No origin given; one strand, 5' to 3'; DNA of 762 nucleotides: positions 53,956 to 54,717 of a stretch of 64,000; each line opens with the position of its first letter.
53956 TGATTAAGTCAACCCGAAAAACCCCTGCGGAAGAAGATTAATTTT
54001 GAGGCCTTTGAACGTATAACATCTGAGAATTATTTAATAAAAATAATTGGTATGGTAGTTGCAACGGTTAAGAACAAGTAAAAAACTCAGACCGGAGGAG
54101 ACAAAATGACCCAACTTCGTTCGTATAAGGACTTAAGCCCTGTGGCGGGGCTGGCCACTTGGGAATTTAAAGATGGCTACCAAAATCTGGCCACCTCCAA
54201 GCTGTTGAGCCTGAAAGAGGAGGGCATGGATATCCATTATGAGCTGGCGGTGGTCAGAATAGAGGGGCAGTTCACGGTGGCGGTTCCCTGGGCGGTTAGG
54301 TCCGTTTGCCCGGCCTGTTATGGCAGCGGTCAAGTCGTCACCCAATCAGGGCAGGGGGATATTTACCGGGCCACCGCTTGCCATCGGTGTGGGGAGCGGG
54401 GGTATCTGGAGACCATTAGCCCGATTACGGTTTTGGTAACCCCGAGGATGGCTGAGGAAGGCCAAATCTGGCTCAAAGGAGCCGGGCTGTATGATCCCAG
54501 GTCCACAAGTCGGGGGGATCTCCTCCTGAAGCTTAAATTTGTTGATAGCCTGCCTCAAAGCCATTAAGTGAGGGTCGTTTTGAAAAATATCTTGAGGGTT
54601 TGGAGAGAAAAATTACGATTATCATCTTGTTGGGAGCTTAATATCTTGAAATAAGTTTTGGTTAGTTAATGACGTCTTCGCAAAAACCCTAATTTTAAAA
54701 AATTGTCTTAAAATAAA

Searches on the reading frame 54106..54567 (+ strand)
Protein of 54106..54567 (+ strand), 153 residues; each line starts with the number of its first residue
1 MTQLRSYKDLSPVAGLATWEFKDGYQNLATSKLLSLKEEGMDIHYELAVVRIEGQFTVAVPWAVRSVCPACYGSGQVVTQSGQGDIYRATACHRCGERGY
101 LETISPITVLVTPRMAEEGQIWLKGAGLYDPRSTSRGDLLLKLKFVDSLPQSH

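Call 3: search_protein_families(library=pfam, proteins=[window:54106-54567:+], max_evalue=1)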
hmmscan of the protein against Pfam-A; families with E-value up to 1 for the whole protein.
window:54106-54567:+ (153 aa): 6 families
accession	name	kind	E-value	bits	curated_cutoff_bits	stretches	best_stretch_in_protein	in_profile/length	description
PF00684.25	DnaJ_CXXCXGXG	-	0.00013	22.6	32.7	1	66-100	16-52/65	DnaJ central domain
PF23733.2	GRXCR1-2_C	-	0.0072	16.7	26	1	67-100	11-40/47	GRXCR1/2, C-terminal domain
PF01556.23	DnaJ_C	-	0.06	13.8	26.6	1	107-144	111-148/152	DnaJ C terminal domain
PF24042.1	DUF7351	-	0.096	12.9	31.2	1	62-102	63-107/177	Domain of unknown function (DUF7351)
PF15777.11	Anti-TRAP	-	0.11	13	32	1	68-83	33-48/59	Tryptophan RNA-binding attenuator protein inhibitory protein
PF12760.12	Zn_ribbon_IS1595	-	0.41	11.1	25.4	1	60-97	13-45/46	Transposase zinc-ribbon domain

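Call 4: search_protein_families(library=ncbifam, proteins=[window:54106-54567:+], max_evalue=1)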
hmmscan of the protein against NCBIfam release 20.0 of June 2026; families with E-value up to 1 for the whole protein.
window:54106-54567:+ (153 aa): 8 families
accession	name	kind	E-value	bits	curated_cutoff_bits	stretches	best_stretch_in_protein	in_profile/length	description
TIGR02349.1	DnaJ_bact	equivalog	3.2e-06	26.8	377.2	1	63-144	184-255/354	molecular chaperone DnaJ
NF008035.0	PRK10767.1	subfamily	0.00039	19.6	338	1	63-144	178-249/374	molecular chaperone DnaJ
NF010894.0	PRK14301.1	equivalog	0.003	16.6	548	1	49-143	173-251/373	chaperone protein DnaJ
NF010872.0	PRK14279.1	equivalog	0.004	16.3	556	1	67-144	214-281/394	molecular chaperone DnaJ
NF010871.0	PRK14278.1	equivalog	0.0057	15.6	502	1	46-99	137-192/378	molecular chaperone DnaJ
NF010874.0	PRK14281.1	equivalog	0.0061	15.7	619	1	66-141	206-271/397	chaperone protein DnaJ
NF058604.1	RtpA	equivalog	0.0088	16.1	65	2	68-102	12-36/50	anti-TRAP protein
NF007618.0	PRK10266.1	equivalog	0.072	12.5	403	1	36-85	132-181/306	curved DNA-binding protein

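Call 10: search_protein_families(library=padloc, proteins=[window:54106-54567:+], max_evalue=0.1)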
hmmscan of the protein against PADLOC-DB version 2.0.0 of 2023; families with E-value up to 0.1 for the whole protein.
window:54106-54567:+ (153 aa): 0 families
